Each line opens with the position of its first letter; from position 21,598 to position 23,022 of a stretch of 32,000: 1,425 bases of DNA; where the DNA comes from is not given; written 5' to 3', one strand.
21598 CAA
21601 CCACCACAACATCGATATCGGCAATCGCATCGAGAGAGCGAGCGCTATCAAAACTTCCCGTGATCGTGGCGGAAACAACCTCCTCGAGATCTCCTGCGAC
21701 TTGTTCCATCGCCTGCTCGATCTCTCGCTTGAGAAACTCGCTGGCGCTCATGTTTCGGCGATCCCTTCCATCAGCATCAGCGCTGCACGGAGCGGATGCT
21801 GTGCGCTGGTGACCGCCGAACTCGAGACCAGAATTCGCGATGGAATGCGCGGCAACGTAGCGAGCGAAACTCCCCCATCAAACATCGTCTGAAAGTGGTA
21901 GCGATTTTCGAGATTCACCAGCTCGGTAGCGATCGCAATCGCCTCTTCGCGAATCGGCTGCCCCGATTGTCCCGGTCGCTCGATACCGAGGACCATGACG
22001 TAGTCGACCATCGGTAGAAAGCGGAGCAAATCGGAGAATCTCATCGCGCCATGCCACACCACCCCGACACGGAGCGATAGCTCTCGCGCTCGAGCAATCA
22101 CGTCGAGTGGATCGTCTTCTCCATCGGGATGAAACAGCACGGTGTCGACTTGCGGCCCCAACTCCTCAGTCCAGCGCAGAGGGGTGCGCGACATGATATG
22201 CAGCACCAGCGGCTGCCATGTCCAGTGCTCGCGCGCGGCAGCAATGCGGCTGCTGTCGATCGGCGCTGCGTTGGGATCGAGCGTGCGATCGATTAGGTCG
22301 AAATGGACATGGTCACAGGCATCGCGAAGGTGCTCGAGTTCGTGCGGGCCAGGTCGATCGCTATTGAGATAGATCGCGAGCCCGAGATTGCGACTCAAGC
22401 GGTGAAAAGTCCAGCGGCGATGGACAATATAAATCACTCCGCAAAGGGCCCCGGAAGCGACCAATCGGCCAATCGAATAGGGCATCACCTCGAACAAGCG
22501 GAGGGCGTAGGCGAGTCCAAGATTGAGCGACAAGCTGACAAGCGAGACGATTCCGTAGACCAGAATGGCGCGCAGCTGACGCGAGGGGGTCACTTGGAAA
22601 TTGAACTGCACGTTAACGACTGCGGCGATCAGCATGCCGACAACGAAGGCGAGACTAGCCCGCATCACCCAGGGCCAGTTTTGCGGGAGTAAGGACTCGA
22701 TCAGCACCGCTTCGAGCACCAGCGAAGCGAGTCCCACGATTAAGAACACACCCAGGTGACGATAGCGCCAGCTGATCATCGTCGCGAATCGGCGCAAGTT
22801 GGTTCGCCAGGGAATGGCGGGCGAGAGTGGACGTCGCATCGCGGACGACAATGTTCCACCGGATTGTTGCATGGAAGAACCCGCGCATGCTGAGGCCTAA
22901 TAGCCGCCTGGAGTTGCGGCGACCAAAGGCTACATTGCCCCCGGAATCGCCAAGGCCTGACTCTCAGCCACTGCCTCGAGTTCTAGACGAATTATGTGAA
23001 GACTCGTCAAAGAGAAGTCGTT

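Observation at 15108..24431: Eight-gene co-directional locus joining a Gtr/YfhO-type three-component glycosylation set to pentulose-5-phosphate enzymes: candidate undescribed envelope decoration pathway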

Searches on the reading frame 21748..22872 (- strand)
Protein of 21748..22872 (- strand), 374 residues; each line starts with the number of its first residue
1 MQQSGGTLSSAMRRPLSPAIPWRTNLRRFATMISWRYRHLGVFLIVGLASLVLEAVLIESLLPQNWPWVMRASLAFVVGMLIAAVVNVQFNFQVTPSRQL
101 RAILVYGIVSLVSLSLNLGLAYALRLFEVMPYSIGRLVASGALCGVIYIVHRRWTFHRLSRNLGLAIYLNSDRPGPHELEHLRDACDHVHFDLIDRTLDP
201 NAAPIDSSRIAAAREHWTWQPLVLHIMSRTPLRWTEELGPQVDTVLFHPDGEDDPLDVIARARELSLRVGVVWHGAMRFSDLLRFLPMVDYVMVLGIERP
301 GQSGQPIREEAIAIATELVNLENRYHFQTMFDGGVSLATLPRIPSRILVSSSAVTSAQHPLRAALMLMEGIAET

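Call 3: search_protein_families(library=pfam, proteins=[window:21748-22872:-], max_evalue=0.01)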
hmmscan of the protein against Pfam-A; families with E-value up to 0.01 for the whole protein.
window:21748-22872:- (374 aa): 2 families
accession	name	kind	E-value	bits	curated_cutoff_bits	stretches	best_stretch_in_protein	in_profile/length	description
PF00834.25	Ribul_P_3_epim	-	2.4e-14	53.6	21.1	1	179-353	18-196/198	Ribulose-phosphate 3 epimerase family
PF04138.20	GtrA_DPMS_TM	-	2.7e-11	44.1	26.1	1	43-156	2-117/117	GtrA/DPMS, transmembrane domain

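Call 4: search_protein_families(library=ncbifam, proteins=[window:21748-22872:-], max_evalue=0.01)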
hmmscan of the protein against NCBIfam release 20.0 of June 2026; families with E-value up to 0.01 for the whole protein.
window:21748-22872:- (374 aa): 4 families
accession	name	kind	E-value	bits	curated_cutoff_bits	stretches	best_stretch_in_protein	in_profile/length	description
NF004076.0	PRK05581.1-4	subfamily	2.1e-14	53.3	165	1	185-357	30-205/221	ribulose-phosphate 3-epimerase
TIGR01163.1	rpe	equivalog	6.5e-13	48.5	212.6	1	179-357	18-200/211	ribulose-phosphate 3-epimerase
NF007266.0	PRK09722.1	equivalog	6.3e-10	38.9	271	1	178-343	20-186/230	D-allulose 6-phosphate 3-epimerase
NF005944.0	PRK08005.1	equivalog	8.3e-06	25.2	376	1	209-338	49-175/210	ribulose-phosphate 3 epimerase family protein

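Call 6: find_homologous_proteins(query=window:21748-22872:-)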
Query window:21748-22872:- (374 aa): 17 proteins with E <= 0.001 among 8000 candidates.
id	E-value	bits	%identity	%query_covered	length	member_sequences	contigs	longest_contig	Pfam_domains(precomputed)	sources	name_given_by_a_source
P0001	3.9e-239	811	98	100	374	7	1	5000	PF04138.21,PF00834.26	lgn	-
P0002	2.5e-98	348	47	91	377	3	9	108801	PF04138.21,PF00834.26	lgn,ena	-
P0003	1.1e-94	336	44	97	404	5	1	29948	PF04138.21,PF00834.26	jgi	jgi:ribulose-phosphate 3-epimerase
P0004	3.1e-92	328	44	94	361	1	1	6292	PF04138.21,PF00834.26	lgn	-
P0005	3.3e-90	321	42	99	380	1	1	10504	PF04138.21,PF00834.26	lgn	-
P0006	5.8e-90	320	43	93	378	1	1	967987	PF04138.21,PF00834.26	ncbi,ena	-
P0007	1.6e-89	319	47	94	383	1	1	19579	PF04138.21,PF00834.26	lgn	-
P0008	4.2e-74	268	41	95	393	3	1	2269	PF04138.21,PF00834.26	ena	-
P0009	1.1e-73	267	40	90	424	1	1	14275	PF04138.21,PF00834.26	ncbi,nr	ncbi:MAG: GtrA family protein [Pirellulales bacterium]|nr:GtrA family protein [Pirellulales bacteriu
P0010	1.7e-71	259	39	93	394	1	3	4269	PF04138.21,PF00834.26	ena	-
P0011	3.3e-70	255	39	90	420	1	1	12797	PF04138.21,PF00834.26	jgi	jgi:ribulose-phosphate 3-epimerase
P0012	1.8e-69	253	42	89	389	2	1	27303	PF04138.21,PF00834.26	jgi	jgi:pentose-5-phosphate-3-epimerase/putative flippase GtrA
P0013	2.6e-69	252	39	93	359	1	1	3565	PF04138.21,PF00834.26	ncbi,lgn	ncbi:MAG: GtrA family protein [Thermomicrobiales bacterium]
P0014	3.0e-68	249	38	90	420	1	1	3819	PF04138.21,PF00834.26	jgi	jgi:ribulose-phosphate 3-epimerase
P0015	8.7e-68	247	40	90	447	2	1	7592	PF04138.21,PF00834.26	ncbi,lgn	ncbi:MAG TPA: GtrA family protein [Pirellulales bacterium]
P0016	6.2e-66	241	39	89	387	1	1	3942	PF04138.21,PF00834.26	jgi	jgi:pentose-5-phosphate-3-epimerase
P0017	3.9e-4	38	26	48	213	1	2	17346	PF00834.26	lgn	-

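Call 8: find_encoding_contigs(protein=P0006, flank=10000, max_places=2)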
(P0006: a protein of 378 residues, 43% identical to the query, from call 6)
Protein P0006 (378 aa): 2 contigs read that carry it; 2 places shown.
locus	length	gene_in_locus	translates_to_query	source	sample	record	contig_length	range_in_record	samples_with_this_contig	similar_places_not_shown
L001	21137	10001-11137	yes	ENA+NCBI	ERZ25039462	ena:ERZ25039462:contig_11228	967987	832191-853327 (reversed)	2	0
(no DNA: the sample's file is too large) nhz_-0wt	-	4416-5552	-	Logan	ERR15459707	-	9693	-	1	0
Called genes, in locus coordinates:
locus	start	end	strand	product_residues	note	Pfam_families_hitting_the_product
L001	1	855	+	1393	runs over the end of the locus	PF01364:Peptidase_C25, PF17803:Cadherin_4, PF17892:Cadherin_5, PF17963:Big_9, PF21254:AGA-YXIM_GBD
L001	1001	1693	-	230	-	PF00118:Cpn60_TCP1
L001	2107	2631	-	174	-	PF00118:Cpn60_TCP1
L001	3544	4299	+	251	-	-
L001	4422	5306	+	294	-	-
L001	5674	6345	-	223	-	PF09335:VTT_dom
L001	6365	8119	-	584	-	-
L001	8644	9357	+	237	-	PF00535:Glycos_transf_2, PF13641:Glyco_tranf_2_3 (weak)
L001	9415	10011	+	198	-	PF13563:2_5_RNA_ligase2 (weak), PF06299:DUF1045 (faint)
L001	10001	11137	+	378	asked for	PF04138:GtrA_DPMS_TM, PF00834:Ribul_P_3_epim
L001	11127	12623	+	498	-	PF00300:His_Phos_1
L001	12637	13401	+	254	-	PF12804:NTP_transf_3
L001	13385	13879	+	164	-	PF04138:GtrA_DPMS_TM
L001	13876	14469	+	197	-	-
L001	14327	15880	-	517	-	PF01408:GFO_IDH_MocA, PF02894:GFO_IDH_MocA_C (faint), PF19051:GFO_IDH_MocA_C2, PF22725:GFO_IDH_MocA_C3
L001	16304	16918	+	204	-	PF04542:Sigma70_r2 (faint)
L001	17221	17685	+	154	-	PF00069:Pkinase, PF07714:PK_Tyr_Ser-Thr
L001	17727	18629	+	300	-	PF00069:Pkinase (weak)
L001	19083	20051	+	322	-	-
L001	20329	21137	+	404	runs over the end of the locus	-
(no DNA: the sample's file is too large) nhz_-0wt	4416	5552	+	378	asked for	PF04138:GtrA_DPMS_TM, PF00834:Ribul_P_3_epim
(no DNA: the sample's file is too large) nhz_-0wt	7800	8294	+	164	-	PF04138:GtrA_DPMS_TM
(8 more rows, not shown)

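Call 9: find_encoding_contigs(protein=P0002, flank=10000, max_places=3)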
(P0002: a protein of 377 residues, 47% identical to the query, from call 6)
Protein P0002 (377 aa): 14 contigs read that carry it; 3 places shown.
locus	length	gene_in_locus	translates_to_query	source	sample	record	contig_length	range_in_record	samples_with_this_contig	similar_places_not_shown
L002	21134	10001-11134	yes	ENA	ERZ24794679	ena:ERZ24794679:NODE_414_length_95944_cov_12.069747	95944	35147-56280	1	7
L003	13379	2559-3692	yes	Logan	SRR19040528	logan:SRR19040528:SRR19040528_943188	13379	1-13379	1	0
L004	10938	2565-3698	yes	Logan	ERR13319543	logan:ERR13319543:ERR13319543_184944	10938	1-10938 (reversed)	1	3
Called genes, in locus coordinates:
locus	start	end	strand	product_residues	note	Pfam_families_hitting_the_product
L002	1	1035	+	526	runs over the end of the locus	PF00072:Response_reg (faint), PF01208:URO-D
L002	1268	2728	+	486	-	-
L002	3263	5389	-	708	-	PF07724:AAA_2, PF07728:AAA_5 (weak)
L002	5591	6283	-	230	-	PF03781:FGE-sulfatase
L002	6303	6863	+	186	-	-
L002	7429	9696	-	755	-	PF16126:DUF4838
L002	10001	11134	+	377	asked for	PF04138:GtrA_DPMS_TM, PF00834:Ribul_P_3_epim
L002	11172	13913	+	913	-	-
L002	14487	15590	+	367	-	PF05935:Arylsulfotrans, PF14269:Arylsulfotran_2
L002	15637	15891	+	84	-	-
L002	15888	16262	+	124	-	-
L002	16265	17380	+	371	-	PF00685:Sulfotransfer_1 (faint), PF13469:Sulfotransfer_3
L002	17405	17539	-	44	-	-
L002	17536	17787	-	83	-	-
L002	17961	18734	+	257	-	PF00036:EF-hand_1 (faint), PF13405:EF-hand_6 (faint), PF13499:EF-hand_7 (faint), PF13202:EF-hand_5 (faint)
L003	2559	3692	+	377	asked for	PF04138:GtrA_DPMS_TM, PF00834:Ribul_P_3_epim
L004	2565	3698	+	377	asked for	PF04138:GtrA_DPMS_TM, PF00834:Ribul_P_3_epim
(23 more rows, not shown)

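Call 10: find_encoding_contigs(protein=P0003, flank=10000, max_places=1)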
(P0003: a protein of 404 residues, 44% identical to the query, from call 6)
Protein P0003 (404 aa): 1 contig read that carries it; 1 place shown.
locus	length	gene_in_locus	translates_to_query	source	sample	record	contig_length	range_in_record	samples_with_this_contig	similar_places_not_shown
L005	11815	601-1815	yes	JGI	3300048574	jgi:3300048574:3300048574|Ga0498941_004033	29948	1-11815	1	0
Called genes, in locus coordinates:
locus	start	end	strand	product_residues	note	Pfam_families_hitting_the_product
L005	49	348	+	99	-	-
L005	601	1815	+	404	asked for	PF04138:GtrA_DPMS_TM, PF00834:Ribul_P_3_epim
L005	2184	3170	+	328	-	PF20360:DUF6655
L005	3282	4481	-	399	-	PF01612:DNA_pol_A_exo1, PF00570:HRDC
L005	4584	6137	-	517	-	PF16980:CitMHS_2, PF03600:CitMHS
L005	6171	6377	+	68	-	-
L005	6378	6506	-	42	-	-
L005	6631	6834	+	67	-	-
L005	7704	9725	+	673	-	-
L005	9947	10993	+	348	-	PF01207:Dus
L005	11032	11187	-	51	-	-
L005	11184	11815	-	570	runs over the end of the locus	PF00209:SNF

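Call 11: find_encoding_contigs(protein=P0012, flank=10000, max_places=1)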
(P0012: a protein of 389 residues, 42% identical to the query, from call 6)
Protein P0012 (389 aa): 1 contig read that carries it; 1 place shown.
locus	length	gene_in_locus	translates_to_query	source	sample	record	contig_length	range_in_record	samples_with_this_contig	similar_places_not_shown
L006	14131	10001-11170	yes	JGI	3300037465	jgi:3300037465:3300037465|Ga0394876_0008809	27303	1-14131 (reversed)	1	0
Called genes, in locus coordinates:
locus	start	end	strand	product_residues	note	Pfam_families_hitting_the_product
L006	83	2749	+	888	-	PF17148:DUF5117, PF16313:DUF4953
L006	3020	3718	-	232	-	PF00733:Asn_synthase (weak), PF06508:QueC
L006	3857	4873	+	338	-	PF13280:WYL, PF25583:WCX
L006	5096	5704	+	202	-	-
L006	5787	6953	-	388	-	PF24814:WD40_Prp19, PF25173:Beta-prop_WDR3_1st, PF24807:WD40_CDC20-Fz, PF24817:WD40_WDHD1_1st, PF25168:Beta-prop_WDR36-Utp21_2nd, PF25172:Beta-prop_WDR3_2nd, PF25174:Beta-prop_THOC3, PF25175:Beta-prop_WDR5, +41 more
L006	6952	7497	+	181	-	PF06196:DUF997 (weak)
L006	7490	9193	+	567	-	PF00474:SSF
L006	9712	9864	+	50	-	-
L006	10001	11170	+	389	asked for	PF04138:GtrA_DPMS_TM, PF00834:Ribul_P_3_epim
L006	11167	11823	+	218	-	PF00596:Aldolase_II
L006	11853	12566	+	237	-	PF00535:Glycos_transf_2, PF13641:Glyco_tranf_2_3 (faint)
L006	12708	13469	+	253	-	PF13563:2_5_RNA_ligase2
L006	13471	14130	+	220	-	?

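Call 12: find_encoding_contigs(protein=P0007, flank=10000, max_places=1)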
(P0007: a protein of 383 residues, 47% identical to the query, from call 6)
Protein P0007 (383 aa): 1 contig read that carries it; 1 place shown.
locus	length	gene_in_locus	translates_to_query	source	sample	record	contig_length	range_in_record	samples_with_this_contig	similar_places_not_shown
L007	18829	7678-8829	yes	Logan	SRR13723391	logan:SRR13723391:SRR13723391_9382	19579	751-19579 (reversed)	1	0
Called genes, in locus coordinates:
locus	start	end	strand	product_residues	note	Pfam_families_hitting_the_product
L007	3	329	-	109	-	?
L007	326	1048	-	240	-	PF00923:TAL_FSA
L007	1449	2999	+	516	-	PF01946:Thi4 (faint), PF00070:Pyr_redox (faint), PF00890:FAD_binding_2 (faint), PF01266:DAO (weak), PF01593:Amino_oxidase, PF03486:HI0933_like (faint), PF12831:FAD_oxidored (weak), PF13450:NAD_binding_8, +1 more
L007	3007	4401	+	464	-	PF09594:GT87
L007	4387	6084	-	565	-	-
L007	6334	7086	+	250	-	PF00535:Glycos_transf_2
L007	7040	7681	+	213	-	PF13563:2_5_RNA_ligase2 (weak)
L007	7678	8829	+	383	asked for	PF04138:GtrA_DPMS_TM, PF00834:Ribul_P_3_epim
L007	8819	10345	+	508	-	PF00300:His_Phos_1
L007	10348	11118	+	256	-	PF12804:NTP_transf_3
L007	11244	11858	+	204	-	-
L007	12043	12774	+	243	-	PF00596:Aldolase_II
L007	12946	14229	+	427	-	PF03721:UDPG_MGDP_dh_N, PF00984:UDPG_MGDP_dh, PF03720:UDPG_MGDP_dh_C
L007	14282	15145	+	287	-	PF00106:adh_short, PF08659:KR, PF13561:adh_short_C2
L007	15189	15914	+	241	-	PF00483:NTP_transferase, PF12804:NTP_transf_3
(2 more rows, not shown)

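Call 13: find_encoding_contigs(protein=P0009, flank=10000, max_places=1)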
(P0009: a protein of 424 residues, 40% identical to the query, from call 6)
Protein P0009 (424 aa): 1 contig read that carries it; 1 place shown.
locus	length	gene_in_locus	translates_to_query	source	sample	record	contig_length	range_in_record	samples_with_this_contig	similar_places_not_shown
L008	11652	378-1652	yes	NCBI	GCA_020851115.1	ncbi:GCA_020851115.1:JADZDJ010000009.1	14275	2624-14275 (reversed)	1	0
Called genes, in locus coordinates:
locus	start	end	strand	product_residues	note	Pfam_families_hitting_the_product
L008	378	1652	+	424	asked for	PF04138:GtrA_DPMS_TM, PF00834:Ribul_P_3_epim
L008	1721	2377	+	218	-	PF00596:Aldolase_II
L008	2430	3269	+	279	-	PF00535:Glycos_transf_2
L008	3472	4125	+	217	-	PF13563:2_5_RNA_ligase2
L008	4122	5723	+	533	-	PF00300:His_Phos_1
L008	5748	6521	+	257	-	PF12804:NTP_transf_3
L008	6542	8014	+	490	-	PF04138:GtrA_DPMS_TM, PF13489:Methyltransf_23, PF08241:Methyltransf_11, PF08242:Methyltransf_12, PF13649:Methyltransf_25, PF01209:Ubie_methyltran (weak), PF13847:Methyltransf_31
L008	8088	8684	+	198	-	-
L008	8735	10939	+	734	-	-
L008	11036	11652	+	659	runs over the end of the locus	-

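Call 33: find_related_loci(query=A4, collection=genome_contigs, flank=10000)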
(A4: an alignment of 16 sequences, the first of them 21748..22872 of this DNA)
Query A4 (374 aa) in genome_contigs; peptide patterns used: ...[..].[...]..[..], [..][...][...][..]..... (x = any residue, [..] = any of these).
76 stretches matched a pattern; 38 encode a relative of the query (tblastn E <= 1e-3); 38 distinct loci.
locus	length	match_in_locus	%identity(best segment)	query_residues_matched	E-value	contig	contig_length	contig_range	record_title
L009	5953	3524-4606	44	9-370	3e-99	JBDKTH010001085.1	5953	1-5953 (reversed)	MAG: Thermoguttaceae bacterium isolate 6_bin.231_R1 c_000001287045, whole genome shotgun sequence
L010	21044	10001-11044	43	23-370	1e-94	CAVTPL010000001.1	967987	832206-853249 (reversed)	MAG: Pirellulales bacterium isolate MFD00905.bin.3.507 genome assembly, contig: contig_11228, whole genome shotgun seque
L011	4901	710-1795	43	14-367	4e-92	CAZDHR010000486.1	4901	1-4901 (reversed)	MAG TPA_asm: uncultured Planctomycetaceae bacterium isolate SRP338002_co1_98 genome assembly, contig: NODE_15911_length_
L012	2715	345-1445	37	2-371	1e-84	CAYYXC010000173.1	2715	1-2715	MAG TPA_asm: uncultured Chitinophaga sp. isolate SRP278252_co3_217 genome assembly, contig: NODE_92921_length_2715_cov_2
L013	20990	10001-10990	44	37-367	2e-82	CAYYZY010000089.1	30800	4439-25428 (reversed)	MAG TPA_asm: uncultured Planctomycetaceae bacterium isolate binchicken_co17_8 genome assembly, contig: NODE_4067_length_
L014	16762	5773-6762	44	37-367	6e-81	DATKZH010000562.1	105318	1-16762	MAG TPA_asm: Thermoguttaceae bacterium isolate SMAG_U14240 k141_876715, whole genome shotgun sequence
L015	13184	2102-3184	41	9-371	7e-81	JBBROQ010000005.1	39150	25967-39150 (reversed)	MAG: Planctomycetota bacterium isolate La1_metabat2.321 LA1C_B2.321_k141_2400615L_39150_cov_11.0513, whole genome shotgu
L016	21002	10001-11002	41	35-370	1e-80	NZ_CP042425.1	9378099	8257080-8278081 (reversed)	Limnoglobus roseus strain PX52 chromosome, complete genome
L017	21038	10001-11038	41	24-370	2e-80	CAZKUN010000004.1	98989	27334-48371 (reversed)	MAG TPA_asm: uncultured Armatimonadia bacterium isolate SRP308112_co1_172 genome assembly, contig: NODE_122_length_98989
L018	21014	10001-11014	41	31-370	4e-80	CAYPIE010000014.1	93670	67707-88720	MAG TPA_asm: uncultured Alcaligenaceae bacterium isolate SRP128890_co1_93 genome assembly, contig: NODE_357_length_93670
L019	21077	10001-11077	42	20-370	7e-80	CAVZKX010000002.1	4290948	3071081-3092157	MAG: uncultured Planctomycetia bacterium isolate MFD06714.bin.2.99 genome assembly, contig: contig_17969, whole genome s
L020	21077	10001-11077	37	6-370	4e-78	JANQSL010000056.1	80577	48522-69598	MAG: Candidatus Sumerlaeia bacterium isolate IP29b_bin.95 k99_3257594, whole genome shotgun sequence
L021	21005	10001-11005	41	35-370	2e-76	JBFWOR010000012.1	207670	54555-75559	MAG: Pirellulales bacterium isolate CA_2019_TPBF_140 NODE_622_length_207670_cov_22.491108_TPBF, whole genome shotgun seq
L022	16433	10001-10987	41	35-364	2e-76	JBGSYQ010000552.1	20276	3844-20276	MAG: Pirellulales bacterium isolate JTS-RE94 k141_9343771, whole genome shotgun sequence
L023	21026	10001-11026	41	22-364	4e-76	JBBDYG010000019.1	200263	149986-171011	MAG: Pirellulales bacterium isolate LejiaD_59_32 Lejia_D_128_length_200263_cov_20, whole genome shotgun sequence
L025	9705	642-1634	40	35-367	3e-73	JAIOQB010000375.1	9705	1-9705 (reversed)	MAG: Planctomycetia bacterium isolate LakeFargette_0920_ALND_MAG_62_14 LacPavin_0920_ALND_scaffold_748460, whole genome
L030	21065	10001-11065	37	22-370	1e-70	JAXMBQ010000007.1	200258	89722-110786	MAG: Pirellulales bacterium isolate STL-PLA40 C2.205.fa-7, whole genome shotgun sequence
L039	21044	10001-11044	38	23-370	3e-64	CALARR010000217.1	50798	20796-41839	MAG TPA_asm: uncultured Planctomycetales bacterium isolate SRR3330210_bin.80_CONCOCT_v1.1_MAG genome assembly, contig: E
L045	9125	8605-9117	38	22-198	4e-27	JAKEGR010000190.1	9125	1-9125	MAG: Planctomycetota bacterium isolate PMV_4.94 PMV_4.94.k101_1142843, whole genome shotgun sequence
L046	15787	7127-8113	42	35-364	9e-78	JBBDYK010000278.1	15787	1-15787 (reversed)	MAG: Pirellulales bacterium isolate LejiaD_2_63_9 Lejia_D_5887_length_15787_cov_5, whole genome shotgun sequence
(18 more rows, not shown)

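Call 52: search_protein_families(library=pfam, proteins=[L021:5741-7828:+, L046:5198-7030:+, L030:7944-9647:+, L023:8064-9827:+, L045:6291-8279:+, L001:6365-8233:-, L014:2117-3940:-, L025:7242-9494:+, L008:8735-10939:+, L039:7752-9773:+], max_evalue=0.05)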
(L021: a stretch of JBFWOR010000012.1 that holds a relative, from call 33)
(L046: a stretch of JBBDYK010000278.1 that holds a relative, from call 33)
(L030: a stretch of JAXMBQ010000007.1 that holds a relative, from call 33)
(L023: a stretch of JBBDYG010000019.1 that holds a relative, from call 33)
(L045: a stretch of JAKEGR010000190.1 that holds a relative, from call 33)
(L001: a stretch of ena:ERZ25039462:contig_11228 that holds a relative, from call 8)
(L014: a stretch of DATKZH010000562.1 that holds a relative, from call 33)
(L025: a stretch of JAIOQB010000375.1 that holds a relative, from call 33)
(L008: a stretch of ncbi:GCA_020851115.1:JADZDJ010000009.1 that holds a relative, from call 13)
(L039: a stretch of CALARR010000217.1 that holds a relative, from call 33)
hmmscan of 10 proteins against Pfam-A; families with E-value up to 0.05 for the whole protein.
L021:5741-7828:+ (695 aa): 0 families

L046:5198-7030:+ (610 aa): 0 families

L030:7944-9647:+ (567 aa): 0 families

L023:8064-9827:+ (587 aa): 0 families

L045:6291-8279:+ (662 aa): 0 families

L001:6365-8233:- (622 aa): 0 families

L014:2117-3940:- (607 aa): 1 family
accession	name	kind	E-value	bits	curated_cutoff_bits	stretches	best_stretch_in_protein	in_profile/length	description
PF06634.17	DUF1156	-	0.018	15.6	24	1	131-154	25-47/73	Protein of unknown function (DUF1156)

L025:7242-9494:+ (750 aa): 0 families

L008:8735-10939:+ (734 aa): 0 families

L039:7752-9773:+ (673 aa): 0 families

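Call 62: search_solved_structures(query=window:21748-22872:-, max_evalue=0.01, show_alignments=1)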
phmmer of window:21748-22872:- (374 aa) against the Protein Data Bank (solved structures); distinct sequences matched with E-value up to 0.01: 11.
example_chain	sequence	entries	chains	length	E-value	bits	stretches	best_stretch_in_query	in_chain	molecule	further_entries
3qc3_A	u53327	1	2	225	9e-07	31.5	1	169-369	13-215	D-ribulose-5-phosphate-3-epimerase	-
3ovp_A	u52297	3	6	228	9.5e-07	31.4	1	169-369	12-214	Ribulose-phosphate 3-epimerase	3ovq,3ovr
7sbj_A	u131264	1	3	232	2.8e-06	29.9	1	173-357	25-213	Ribulose-phosphate 3-epimerase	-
7u5y_A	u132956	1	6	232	3.3e-05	26.3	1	182-345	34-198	Ribulose-phosphate 3-epimerase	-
4nu7_A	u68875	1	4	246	3.6e-05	26.2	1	184-365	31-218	Ribulose-phosphate 3-epimerase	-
2fli_A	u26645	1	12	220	5e-05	25.7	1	185-340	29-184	ribulose-phosphate 3-epimerase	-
3ct7_A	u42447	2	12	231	0.00012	24.5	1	178-343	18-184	D-allulose-6-phosphate 3-epimerase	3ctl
7b1w_J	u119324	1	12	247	0.00018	23.9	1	184-357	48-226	Ribulose-phosphate 3-epimerase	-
1tqj_A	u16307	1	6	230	0.00054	22.3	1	185-312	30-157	Ribulose-phosphate 3-epimerase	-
5umf_A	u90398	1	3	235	0.002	20.4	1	173-326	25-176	Ribulose-phosphate 3-epimerase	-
3inp_A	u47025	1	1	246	0.0052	19.1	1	182-319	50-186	D-ribulose-phosphate 3-epimerase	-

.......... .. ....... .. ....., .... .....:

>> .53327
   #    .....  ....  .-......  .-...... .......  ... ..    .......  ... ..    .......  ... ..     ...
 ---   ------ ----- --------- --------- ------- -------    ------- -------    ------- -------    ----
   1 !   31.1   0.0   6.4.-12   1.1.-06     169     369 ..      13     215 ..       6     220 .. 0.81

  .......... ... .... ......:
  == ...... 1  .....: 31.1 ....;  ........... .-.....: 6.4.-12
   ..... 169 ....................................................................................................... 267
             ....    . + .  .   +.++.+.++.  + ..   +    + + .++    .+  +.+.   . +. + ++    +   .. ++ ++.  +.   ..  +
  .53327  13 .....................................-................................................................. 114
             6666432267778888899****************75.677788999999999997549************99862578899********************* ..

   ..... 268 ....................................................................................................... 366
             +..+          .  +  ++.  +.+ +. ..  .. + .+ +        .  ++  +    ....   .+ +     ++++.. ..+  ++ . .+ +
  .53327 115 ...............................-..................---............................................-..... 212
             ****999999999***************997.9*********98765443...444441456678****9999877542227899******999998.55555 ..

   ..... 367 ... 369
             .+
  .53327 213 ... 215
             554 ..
